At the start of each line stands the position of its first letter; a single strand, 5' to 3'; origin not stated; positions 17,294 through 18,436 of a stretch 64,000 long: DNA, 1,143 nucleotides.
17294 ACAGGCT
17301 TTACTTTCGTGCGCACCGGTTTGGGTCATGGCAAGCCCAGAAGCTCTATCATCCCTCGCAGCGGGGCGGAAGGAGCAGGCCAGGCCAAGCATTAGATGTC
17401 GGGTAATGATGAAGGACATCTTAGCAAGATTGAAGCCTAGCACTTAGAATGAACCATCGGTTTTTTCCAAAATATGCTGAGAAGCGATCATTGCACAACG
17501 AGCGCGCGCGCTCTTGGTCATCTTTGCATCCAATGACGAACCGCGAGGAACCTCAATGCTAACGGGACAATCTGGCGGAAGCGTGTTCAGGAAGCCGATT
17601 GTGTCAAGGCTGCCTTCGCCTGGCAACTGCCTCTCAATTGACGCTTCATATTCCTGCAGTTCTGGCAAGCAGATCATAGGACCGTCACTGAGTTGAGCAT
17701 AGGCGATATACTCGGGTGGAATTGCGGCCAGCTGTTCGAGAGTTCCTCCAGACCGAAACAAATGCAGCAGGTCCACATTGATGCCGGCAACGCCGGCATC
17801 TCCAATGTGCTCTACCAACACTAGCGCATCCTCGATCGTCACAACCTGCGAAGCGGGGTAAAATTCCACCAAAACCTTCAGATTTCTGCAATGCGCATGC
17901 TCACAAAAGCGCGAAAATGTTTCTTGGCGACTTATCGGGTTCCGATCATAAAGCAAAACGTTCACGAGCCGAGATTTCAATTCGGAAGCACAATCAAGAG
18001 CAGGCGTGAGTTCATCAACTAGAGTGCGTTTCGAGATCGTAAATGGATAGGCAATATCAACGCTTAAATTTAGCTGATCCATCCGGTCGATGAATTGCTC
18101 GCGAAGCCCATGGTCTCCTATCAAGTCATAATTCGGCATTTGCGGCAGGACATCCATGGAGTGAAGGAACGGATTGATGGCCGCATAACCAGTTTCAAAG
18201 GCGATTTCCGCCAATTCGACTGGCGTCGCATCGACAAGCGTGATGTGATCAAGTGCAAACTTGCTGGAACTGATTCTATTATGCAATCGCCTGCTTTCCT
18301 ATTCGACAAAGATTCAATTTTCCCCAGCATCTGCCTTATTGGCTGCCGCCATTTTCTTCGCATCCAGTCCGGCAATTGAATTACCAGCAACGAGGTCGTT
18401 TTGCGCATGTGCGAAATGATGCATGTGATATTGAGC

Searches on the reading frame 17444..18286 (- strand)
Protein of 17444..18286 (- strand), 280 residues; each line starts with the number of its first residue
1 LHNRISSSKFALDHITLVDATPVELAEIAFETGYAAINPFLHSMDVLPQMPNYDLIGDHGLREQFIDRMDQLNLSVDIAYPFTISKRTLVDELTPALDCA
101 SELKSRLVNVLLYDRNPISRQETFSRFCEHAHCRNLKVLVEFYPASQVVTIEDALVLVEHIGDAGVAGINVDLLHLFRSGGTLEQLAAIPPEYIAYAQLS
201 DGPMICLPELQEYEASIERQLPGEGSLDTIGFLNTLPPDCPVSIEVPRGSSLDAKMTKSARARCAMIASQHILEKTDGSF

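Call 7: search_protein_families(library=pfam, proteins=[window:17444-18286:-])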
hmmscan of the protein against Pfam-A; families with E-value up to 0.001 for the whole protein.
window:17444-18286:- (280 aa): 1 family
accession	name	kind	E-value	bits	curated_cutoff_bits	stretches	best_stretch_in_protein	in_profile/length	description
PF01261.30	AP_endonuc_2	-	2.6e-10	40.8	31.1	1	30-250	5-233/249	Xylose isomerase-like TIM barrel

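Call 54: search_protein_families(library=ncbifam, proteins=[window:17444-18286:-], max_evalue=0.01)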
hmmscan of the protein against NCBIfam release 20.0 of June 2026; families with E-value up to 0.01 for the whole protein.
window:17444-18286:- (280 aa): 1 family
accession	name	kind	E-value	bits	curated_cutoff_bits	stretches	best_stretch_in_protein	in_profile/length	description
NF042435.1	DhshikDhtase_QuiC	equivalog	4.2e-06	25.5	1200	1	126-236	119-227/635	3-dehydroshikimate dehydratase QuiC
